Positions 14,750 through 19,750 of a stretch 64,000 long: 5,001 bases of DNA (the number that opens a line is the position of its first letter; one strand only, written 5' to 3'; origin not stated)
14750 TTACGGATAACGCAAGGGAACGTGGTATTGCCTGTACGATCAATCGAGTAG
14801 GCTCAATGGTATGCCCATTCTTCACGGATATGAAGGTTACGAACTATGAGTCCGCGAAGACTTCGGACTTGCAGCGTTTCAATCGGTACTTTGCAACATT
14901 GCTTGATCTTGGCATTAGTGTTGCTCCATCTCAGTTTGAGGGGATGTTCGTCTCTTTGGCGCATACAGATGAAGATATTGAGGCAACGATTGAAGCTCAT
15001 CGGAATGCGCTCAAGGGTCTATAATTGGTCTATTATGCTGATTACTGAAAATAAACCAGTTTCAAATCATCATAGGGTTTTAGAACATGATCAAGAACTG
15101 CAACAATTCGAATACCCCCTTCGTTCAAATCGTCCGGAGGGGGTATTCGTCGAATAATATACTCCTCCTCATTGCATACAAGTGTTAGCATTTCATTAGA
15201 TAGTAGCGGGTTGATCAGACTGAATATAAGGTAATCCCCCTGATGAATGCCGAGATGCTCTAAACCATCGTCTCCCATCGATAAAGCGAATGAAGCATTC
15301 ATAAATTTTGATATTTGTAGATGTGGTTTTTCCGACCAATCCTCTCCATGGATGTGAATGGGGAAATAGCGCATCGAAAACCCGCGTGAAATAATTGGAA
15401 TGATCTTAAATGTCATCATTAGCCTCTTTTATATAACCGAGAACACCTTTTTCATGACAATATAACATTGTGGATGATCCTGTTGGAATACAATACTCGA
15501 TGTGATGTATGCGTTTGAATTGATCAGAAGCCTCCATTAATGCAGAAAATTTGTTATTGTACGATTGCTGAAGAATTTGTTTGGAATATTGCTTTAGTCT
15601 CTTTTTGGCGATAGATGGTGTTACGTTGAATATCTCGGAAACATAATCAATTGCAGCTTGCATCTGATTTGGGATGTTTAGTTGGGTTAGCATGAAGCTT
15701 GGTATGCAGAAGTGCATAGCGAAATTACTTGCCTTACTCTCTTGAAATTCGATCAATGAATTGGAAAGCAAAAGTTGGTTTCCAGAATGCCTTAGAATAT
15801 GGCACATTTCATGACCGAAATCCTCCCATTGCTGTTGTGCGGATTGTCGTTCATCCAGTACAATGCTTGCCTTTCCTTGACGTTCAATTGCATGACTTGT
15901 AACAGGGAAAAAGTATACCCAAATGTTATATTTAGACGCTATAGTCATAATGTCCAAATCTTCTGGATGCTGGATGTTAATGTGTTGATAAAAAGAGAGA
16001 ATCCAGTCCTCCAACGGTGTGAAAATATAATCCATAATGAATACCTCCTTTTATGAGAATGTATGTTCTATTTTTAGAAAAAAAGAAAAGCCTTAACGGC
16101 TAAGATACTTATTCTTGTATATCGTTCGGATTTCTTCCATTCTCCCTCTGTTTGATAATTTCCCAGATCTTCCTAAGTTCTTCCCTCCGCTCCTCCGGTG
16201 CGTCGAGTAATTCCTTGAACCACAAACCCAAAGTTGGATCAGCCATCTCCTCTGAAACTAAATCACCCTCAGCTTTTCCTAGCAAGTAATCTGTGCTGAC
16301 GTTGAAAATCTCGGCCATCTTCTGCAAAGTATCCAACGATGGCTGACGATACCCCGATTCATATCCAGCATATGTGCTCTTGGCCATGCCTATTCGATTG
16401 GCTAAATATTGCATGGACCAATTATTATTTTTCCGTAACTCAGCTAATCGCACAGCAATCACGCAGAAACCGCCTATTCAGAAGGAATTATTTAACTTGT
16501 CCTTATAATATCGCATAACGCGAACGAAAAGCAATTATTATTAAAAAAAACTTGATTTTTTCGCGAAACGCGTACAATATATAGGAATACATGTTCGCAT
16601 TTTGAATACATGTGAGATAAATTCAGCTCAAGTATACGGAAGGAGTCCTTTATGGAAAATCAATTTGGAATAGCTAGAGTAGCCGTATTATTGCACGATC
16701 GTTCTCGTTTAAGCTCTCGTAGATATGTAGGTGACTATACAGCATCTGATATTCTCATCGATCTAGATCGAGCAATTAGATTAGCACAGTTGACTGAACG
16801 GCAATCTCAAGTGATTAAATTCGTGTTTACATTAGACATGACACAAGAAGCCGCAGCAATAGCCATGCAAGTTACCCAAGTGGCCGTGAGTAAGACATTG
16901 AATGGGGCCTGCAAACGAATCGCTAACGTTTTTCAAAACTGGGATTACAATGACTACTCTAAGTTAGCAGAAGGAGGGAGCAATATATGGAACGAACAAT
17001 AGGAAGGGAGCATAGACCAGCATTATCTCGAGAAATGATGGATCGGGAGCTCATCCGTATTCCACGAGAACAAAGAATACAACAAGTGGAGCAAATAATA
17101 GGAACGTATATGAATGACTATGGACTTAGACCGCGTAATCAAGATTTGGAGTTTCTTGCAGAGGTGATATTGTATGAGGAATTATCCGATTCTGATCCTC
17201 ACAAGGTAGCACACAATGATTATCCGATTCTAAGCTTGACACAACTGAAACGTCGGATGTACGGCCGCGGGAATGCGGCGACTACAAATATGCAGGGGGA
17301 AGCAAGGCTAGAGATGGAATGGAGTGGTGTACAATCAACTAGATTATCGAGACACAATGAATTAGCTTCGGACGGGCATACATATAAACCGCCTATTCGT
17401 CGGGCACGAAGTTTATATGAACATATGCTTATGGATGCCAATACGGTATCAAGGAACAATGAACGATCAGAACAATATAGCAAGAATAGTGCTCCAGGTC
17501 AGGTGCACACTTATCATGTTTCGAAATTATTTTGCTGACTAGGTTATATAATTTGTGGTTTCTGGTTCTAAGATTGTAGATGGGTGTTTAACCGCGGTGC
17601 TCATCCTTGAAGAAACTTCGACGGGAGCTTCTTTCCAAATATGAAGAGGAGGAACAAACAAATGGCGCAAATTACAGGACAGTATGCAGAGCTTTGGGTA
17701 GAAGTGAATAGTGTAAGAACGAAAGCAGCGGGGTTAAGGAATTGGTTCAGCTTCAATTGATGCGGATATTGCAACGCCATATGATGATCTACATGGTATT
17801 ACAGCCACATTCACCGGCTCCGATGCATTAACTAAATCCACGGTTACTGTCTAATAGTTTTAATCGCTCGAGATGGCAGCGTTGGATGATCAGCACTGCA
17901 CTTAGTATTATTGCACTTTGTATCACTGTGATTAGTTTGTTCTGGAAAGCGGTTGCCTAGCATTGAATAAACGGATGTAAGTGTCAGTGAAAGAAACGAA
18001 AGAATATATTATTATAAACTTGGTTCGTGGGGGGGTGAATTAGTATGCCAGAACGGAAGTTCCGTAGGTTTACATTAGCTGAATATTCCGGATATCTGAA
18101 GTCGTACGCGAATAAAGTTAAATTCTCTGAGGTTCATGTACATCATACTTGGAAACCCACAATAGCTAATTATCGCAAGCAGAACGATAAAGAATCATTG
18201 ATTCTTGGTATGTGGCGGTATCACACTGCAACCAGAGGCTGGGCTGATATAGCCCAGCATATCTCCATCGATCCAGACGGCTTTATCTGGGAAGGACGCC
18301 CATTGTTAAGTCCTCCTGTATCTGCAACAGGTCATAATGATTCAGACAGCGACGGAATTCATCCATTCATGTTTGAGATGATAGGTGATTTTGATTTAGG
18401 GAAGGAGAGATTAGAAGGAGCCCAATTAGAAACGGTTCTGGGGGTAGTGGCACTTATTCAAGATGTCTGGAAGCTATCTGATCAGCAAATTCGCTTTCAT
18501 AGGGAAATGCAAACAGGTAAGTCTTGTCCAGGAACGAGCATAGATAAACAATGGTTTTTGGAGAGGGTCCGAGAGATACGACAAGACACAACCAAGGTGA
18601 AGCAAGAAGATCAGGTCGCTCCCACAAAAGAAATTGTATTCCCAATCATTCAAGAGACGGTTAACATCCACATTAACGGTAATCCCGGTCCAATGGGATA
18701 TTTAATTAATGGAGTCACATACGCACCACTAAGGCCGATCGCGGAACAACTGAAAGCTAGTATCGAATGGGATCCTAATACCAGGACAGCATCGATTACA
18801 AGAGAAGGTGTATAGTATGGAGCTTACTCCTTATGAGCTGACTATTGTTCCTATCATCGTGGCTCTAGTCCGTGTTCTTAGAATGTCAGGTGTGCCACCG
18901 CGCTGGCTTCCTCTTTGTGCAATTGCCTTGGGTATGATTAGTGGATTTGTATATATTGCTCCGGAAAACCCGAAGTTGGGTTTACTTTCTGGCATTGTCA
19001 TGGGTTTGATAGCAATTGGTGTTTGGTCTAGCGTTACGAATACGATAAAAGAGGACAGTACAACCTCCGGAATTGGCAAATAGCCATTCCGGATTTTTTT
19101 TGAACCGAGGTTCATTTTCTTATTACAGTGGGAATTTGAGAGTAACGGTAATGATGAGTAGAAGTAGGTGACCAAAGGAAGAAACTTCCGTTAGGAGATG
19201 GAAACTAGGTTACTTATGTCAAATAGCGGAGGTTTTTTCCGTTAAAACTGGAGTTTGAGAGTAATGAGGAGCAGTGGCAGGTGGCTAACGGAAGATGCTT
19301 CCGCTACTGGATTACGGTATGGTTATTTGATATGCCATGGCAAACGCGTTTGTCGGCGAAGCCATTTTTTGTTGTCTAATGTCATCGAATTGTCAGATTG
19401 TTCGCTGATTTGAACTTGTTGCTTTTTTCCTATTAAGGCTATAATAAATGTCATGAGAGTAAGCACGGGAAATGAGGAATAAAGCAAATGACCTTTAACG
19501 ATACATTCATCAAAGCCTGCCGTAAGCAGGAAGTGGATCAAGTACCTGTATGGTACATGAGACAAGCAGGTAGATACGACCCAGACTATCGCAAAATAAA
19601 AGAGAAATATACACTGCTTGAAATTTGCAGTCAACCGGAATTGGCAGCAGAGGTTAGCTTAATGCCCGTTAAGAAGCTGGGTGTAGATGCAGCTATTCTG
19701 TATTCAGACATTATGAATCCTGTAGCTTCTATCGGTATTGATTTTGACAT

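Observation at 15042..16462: Immunity operon that looks like a LexA/CI-type repressor split into pieces: XRE HTH, ImmA protease, and an S24 domain lacking both catalytic residues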

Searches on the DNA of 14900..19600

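Call 82: search_rna_families(source=window, start=14900, end=19600, threshold=evalue, max_evalue=0.1)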
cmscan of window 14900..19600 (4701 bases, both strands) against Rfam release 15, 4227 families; matches with E-value up to 0.1: 0.
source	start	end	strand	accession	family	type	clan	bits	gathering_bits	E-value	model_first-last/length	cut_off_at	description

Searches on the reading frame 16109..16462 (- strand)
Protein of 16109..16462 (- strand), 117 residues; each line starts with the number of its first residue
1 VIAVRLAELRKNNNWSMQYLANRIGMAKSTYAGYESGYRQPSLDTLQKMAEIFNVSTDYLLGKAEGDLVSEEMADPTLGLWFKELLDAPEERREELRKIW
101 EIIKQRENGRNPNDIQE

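Call 3: search_protein_families(library=pfam, proteins=[window:16109-16462:-], max_evalue=1)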
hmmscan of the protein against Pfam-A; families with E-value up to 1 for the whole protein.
window:16109-16462:- (117 aa): 6 families
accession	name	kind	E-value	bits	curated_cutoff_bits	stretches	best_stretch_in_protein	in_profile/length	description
PF01381.28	HTH_3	-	4.8e-19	68.6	23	1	6-60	1-55/55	Helix-turn-helix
PF12844.13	HTH_19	-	2.1e-12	47.2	30.2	1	5-63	3-61/64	Helix-turn-helix domain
PF13560.12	HTH_31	-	1.5e-09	38.5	27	1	3-57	3-58/64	Helix-turn-helix domain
PF13443.12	HTH_26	-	0.00026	21.6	22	1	5-56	1-53/63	Cro/C1-type HTH DNA-binding domain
PF08667.16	BetR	-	0.12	12.9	21.6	1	42-68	50-76/148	BetR domain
PF07022.19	Phage_CI_repr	-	0.13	13.1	22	1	18-65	16-62/65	Bacteriophage CI repressor helix-turn-helix domain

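Call 4: search_protein_families(library=phrogs, proteins=[window:16109-16462:-], max_evalue=1)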
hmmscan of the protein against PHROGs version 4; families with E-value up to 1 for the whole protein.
window:16109-16462:- (117 aa): 27 families (the best 25 are shown)
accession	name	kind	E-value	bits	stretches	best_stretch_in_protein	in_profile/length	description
phrog_8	-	transcription regulation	1.2e-23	85.1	1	1-95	76-150/346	transcriptional regulator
phrog_4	-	transcription regulation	7e-12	46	1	3-65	138-196/400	transcriptional repressor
phrog_3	-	transcription regulation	2.2e-11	45.2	1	1-70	88-155/430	transcriptional repressor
phrog_5823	-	transcription regulation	3.4e-10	40.6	1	2-77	7-83/404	transcriptional regulator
phrog_2439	-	transcription regulation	4.5e-10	39.9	1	5-64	11-70/367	transcriptional regulator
phrog_2967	-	transcription regulation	1.5e-08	35.4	1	2-68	11-77/225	transcriptional regulator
phrog_34939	-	unknown function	3e-08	34.6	1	3-64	11-73/280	-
phrog_3037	-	transcription regulation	2.6e-07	31.7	1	9-107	25-115/189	transcriptional repressor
phrog_2328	-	transcription regulation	4e-07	30.9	1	2-62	16-76/128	transcriptional repressor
phrog_1994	-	DNA, RNA and nucleotide metabolism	6.6e-07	30.4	1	5-65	3-63/170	DNA binding protein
phrog_7241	-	transcription regulation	1.2e-06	29.6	1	10-61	70-121/122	transcriptional regulator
phrog_1373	-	transcription regulation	2.8e-06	28.4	1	6-65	68-127/166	transcriptional regulator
phrog_147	-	transcription regulation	4.5e-05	24.7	1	2-54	5-60/100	transcriptional regulator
phrog_2104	-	unknown function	5.3e-05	24.4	1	4-49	42-87/103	-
phrog_37705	-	unknown function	6.9e-05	23.6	1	61-108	203-252/278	-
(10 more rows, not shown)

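Call 11: search_protein_families(library=ncbifam, proteins=[window:16109-16462:-], max_evalue=0.1)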
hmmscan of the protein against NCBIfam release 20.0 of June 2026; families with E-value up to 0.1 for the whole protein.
window:16109-16462:- (117 aa): 15 families
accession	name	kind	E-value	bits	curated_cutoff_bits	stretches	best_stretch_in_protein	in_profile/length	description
NF041951.1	phage_RstR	subfamily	7.4e-19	68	80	1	2-101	3-97/108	RstR family transcriptional repressor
NF052239.1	antitox_spr1629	equivalog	1.3e-07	31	335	1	5-65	6-66/377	spr1629 family repressor/antitoxin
NF003162.0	PRK04140.1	equivalog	1.5e-06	27.5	263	1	5-55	130-180/317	transcriptional regulator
NF007271.0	PRK09726.1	equivalog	6.6e-05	22.8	79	1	4-56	15-67/88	type II toxin-antitoxin system antitoxin HipB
NF007257.0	PRK09706.1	subfamily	0.00015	21.6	101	1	2-63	6-67/135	transcriptional repressor DicA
NF007408.0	PRK09943.1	equivalog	0.00015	21.4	211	1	4-60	10-66/185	HTH-type transcriptional regulator PuuR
NF047948.1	male_kill_WMK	equivalog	0.00032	20.2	300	1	8-72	169-233/300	WO male-killing family protein Wmk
TIGR00270.2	TIGR00270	equivalog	0.00048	20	110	1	8-79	82-153/159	multiprotein bridging factor aMBF1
NF038139.1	Reg_Aceta_RamB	equivalog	0.0032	16.2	700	1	3-71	4-72/465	acetate metabolism transcriptional regulator RamB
NF046032.1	TransRegSlrRBacil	equivalog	0.0062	16.6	250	1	9-106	9-105/149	HTH-type transcriptional regulator SlrR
NF006015.0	PRK08154.1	subfamily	0.0073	15.5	204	1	3-71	32-95/314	anaerobic benzoate catabolism transcriptional regulator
NF010465.0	PRK13890.1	equivalog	0.011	15.9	96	1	9-66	13-70/121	conjugal transfer protein TrbA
NF041575.1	antitoxPezA_Strep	equivalog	0.012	15.6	290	1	1-63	1-63/158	type II toxin-antitoxin system antitoxin PezA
TIGR03830.1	CxxCG_CxxCG_HTH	subfamily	0.027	14.3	61.8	1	5-44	69-108/127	type II TA system antitoxin MqsA family protein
TIGR03070.1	couple_hipB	subfamily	0.053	13.5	71.65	1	2-55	3-56/58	type II toxin-antitoxin system Y4mF family antitoxin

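Call 72: search_protein_families(library=padloc, proteins=[window:16109-16462:-], max_evalue=0.01)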
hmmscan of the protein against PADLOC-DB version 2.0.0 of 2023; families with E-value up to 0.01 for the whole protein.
window:16109-16462:- (117 aa): 18 families
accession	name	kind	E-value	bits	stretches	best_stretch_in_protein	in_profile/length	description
PDLC04142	capH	-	1.8e-10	39.8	1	3-106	8-101/103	capH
PDLC02926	HTH_VI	-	8.3e-10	36.8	1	1-61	1-61/92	-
PDLC03954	RmrA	-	1.6e-08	31.9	1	5-67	14-76/380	-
PDLC03951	RmrA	-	5.2e-08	30.3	1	4-64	11-71/400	-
PDLC03945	RmrA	-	5.9e-08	30.3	1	5-64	6-65/394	-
PDLC03947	RmrA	-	7.8e-08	29.5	1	2-67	12-77/383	-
PDLC03944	RmrA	-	2.8e-07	27.9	1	4-68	9-73/384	-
PDLC03949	RmrA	-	4.6e-07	27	1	5-69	6-70/363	-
PDLC03952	RmrA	-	1.1e-06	25.8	1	2-65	23-86/395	-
PDLC03956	RmrA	-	1.2e-06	25.9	1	2-63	9-71/399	-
PDLC03948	RmrA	-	6.2e-06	23.3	1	4-63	11-70/397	-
PDLC04775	PDC-M69A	-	7.8e-06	24.4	1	10-67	16-73/113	-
PDLC03665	Control_protein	-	0.00014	20.1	1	4-62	11-70/77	control protein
PDLC03946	RmrA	-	0.00019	18.3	1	5-69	6-70/357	-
PDLC03943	RmrA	-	0.0014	15.8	1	7-72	8-72/370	-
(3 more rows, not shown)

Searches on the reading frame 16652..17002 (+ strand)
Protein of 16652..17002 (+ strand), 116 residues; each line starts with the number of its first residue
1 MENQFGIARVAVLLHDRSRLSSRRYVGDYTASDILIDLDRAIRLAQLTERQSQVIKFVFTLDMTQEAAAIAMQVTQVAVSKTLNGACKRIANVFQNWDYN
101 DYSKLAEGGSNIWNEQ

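Call 3: search_protein_families(library=pfam, proteins=[window:16652-17002:+], max_evalue=1)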
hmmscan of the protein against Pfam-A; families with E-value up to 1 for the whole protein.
window:16652-17002:+ (116 aa): 6 families
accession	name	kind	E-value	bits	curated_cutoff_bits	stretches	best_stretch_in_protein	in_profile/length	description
PF04545.22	Sigma70_r4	-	8.1e-07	28.9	24.1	1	44-90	2-48/50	Sigma-70, region 4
PF08281.18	Sigma70_r4_2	-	8.7e-05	22.5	25.7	1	44-89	8-53/54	Sigma-70, region 4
PF02001.22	DUF134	-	0.0028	18.6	27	1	52-93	40-81/98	Protein of unknown function DUF134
PF01381.28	HTH_3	-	0.013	16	23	0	61-89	8-34/55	Helix-turn-helix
PF13545.12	HTH_Crp_2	-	0.032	14.6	27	1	44-84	7-44/70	Crp-like helix-turn-helix domain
PF13560.12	HTH_31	-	0.071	13.9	27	1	43-87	5-39/64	Helix-turn-helix domain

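Call 4: search_protein_families(library=phrogs, proteins=[window:16652-17002:+], max_evalue=1)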
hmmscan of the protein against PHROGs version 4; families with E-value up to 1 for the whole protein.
window:16652-17002:+ (116 aa): 9 families
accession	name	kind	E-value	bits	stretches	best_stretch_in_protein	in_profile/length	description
phrog_3512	-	transcription regulation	1.1e-17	65.4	1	2-101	20-120/130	sigma factor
phrog_351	-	transcription regulation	1.1e-05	25.3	1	44-98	673-730/928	RNA polymerase sigma factor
phrog_5767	-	transcription regulation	4.2e-05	24.1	1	34-102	277-344/393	sigma factor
phrog_11138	-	unknown function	0.004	18.5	1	38-96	85-141/142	-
phrog_1740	-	transcription regulation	0.005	16.4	1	33-94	157-216/567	RNA polymerase sigma factor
phrog_2339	-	DNA, RNA and nucleotide metabolism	0.028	15.4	1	53-88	29-64/98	HTH DNA binding protein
phrog_6831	-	transcription regulation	0.081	13.9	1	63-90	19-46/68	transcriptional regulator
phrog_15152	-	DNA, RNA and nucleotide metabolism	0.087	13.8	1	68-92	52-76/83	HTH DNA binding protein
phrog_4779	-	transcription regulation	0.2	13.2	1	51-89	4-42/98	transcriptional regulator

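Call 11: search_protein_families(library=ncbifam, proteins=[window:16652-17002:+], max_evalue=0.1)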
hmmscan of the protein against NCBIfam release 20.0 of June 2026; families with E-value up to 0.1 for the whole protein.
window:16652-17002:+ (116 aa): 13 families
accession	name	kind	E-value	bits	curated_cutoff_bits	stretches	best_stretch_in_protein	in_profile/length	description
NF005644.0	PRK07408.1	subfamily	4e-06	26.6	261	1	36-95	197-254/258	RNA polymerase sigma factor SigF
TIGR02980.1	SigBFG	subfamily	4.4e-06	26.6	234.35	1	43-92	175-224/227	SigB/SigF/SigG family RNA polymerase sigma factor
TIGR02937.1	sigma70-ECF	superfamily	2.3e-05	24.1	42.9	1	31-91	104-162/165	sigma-70 family RNA polymerase sigma factor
TIGR02999.1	Sig-70_X6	subfamily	0.00061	19.7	126.15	1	32-86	119-174/183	ECF-type sigma factor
NF005514.0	PRK07122.1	subfamily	0.0024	17.1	372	1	43-90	210-259/264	RNA polymerase sigma factor SigF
NF009194.0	PRK12542.1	equivalog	0.0033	17.6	211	1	43-105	119-181/185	RNA polymerase sigma factor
NF004113.0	PRK05602.1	equivalog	0.0049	16.5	208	1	44-86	151-193/211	RNA polymerase sigma factor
TIGR02885.1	spore_sigF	equivalog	0.0092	15.8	321.45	1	43-87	180-224/231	RNA polymerase sporulation sigma factor SigF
NF045758.2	YlxM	equivalog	0.018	15.2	80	1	47-86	17-56/72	YlxM family DNA-binding protein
NF004052.0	PRK05572.1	subfamily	0.019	14.5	311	1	43-85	199-241/252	SigF/SigG family RNA polymerase sporulation sigma factor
NF003257.0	PRK04217.1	equivalog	0.023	14.8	115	1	53-93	49-89/110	hypothetical protein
TIGR02989.1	Sig-70_gvs1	subfamily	0.033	14.1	124.55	1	44-86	108-150/158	RNA polymerase sigma-70 factor, Rhodopirellula/Verrucomicrobium family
TIGR02607.1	antidote_HigA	equivalog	0.046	13.5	47.7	0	57-85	15-43/81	HigA family addiction module antitoxin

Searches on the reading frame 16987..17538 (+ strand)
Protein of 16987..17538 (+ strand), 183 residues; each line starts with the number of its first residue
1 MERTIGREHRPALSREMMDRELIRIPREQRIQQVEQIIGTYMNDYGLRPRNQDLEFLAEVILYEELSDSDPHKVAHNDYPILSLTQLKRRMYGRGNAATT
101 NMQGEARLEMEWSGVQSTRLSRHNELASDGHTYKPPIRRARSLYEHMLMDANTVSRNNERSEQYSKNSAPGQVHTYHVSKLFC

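Call 3: search_protein_families(library=pfam, proteins=[window:16987-17538:+], max_evalue=1)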
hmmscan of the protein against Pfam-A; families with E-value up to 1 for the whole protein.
window:16987-17538:+ (183 aa): 0 families

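Call 4: search_protein_families(library=phrogs, proteins=[window:16987-17538:+], max_evalue=1)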
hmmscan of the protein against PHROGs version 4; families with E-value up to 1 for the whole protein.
window:16987-17538:+ (183 aa): 3 families
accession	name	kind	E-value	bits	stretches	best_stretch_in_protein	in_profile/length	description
phrog_13088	-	unknown function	7.8e-28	98.3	1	12-178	19-163/165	-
phrog_19583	-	unknown function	0.13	13.5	1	10-73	23-91/113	-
phrog_5385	-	moron, auxiliary metabolic gene and host takeover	0.22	11.5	1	57-87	246-276/328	phosphate transporter subunit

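Call 11: search_protein_families(library=ncbifam, proteins=[window:16987-17538:+], max_evalue=0.1)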
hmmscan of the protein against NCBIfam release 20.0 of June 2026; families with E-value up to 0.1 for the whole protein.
window:16987-17538:+ (183 aa): 0 families

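Call 72: search_protein_families(library=padloc, proteins=[window:16987-17538:+], max_evalue=0.01)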
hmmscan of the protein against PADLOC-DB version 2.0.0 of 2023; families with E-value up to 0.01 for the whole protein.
window:16987-17538:+ (183 aa): 0 families

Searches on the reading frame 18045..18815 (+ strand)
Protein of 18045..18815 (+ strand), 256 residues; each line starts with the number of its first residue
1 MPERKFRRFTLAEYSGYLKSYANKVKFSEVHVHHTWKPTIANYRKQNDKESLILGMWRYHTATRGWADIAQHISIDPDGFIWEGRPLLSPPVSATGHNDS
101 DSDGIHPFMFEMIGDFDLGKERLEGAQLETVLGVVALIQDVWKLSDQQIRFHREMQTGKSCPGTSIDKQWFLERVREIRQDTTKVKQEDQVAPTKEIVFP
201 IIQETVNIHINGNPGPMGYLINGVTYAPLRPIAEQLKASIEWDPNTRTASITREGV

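Call 3: search_protein_families(library=pfam, proteins=[window:18045-18815:+], max_evalue=1)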
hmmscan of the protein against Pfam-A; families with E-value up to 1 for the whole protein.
window:18045-18815:+ (256 aa): 3 families
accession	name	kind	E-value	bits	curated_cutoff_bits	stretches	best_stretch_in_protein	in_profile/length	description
PF01510.30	Amidase_2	-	7.9e-08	33.1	26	1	30-163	8-130/131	N-acetylmuramoyl-L-alanine amidase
PF07833.16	Cu_amine_oxidN1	-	3.7e-07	30.5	24.2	1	218-255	13-50/108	Copper amine oxidase N-terminal domain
PF04248.19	NTP_transf_9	-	0.13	12.5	22.1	1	28-77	43-92/93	Domain of unknown function (DUF427)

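Call 89: search_protein_families(library=phrogs, proteins=[window:18045-18815:+], max_evalue=0.01)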
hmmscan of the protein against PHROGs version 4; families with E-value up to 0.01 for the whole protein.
window:18045-18815:+ (256 aa): 6 families
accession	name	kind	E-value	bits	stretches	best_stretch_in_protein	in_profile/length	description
phrog_1493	-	lysis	8.9e-10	39.3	1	58-192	57-180/394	endolysin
phrog_822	-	lysis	6.2e-08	33.7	1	58-196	47-177/215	amidase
phrog_880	-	lysis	5.3e-05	23.8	1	120-194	276-349/435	endolysin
phrog_35436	-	lysis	0.0011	19.3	1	52-166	34-138/266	amidase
phrog_3088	-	lysis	0.0049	17.6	0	119-193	99-174/248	amidase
phrog_670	-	lysis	0.0072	16.2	0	126-243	196-304/596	endolysin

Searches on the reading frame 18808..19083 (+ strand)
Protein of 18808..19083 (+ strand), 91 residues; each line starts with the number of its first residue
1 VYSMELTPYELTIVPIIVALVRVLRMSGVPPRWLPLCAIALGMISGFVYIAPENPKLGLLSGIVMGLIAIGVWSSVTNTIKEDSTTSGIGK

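Call 3: search_protein_families(library=pfam, proteins=[window:18808-19083:+], max_evalue=1)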
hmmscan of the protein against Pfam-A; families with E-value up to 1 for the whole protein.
window:18808-19083:+ (91 aa): 4 families
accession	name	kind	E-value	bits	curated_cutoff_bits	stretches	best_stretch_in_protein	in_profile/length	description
PF12670.12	DUF3792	-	0.019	15.6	31.3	1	16-83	19-89/115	Protein of unknown function (DUF3792)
PF11992.13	TgpA_N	-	0.025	14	30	1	13-72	26-92/333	TgpA N-terminal domain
PF02529.20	PetG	-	0.15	12.4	23.7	1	59-70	5-16/36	Cytochrome B6-F complex subunit 5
PF09515.15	Thia_YuaJ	-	0.22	12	25.8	1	14-70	4-59/177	Thiamine transporter protein (Thia_YuaJ)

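Call 89: search_protein_families(library=phrogs, proteins=[window:18808-19083:+], max_evalue=0.01)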
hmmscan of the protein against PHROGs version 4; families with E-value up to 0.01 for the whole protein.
window:18808-19083:+ (91 aa): 2 families
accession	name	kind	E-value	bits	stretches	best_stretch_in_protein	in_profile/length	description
phrog_1299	-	lysis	1.3e-16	61.2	1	7-85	7-89/100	holin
phrog_1129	-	lysis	1.7e-06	28.9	1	10-83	11-84/86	holin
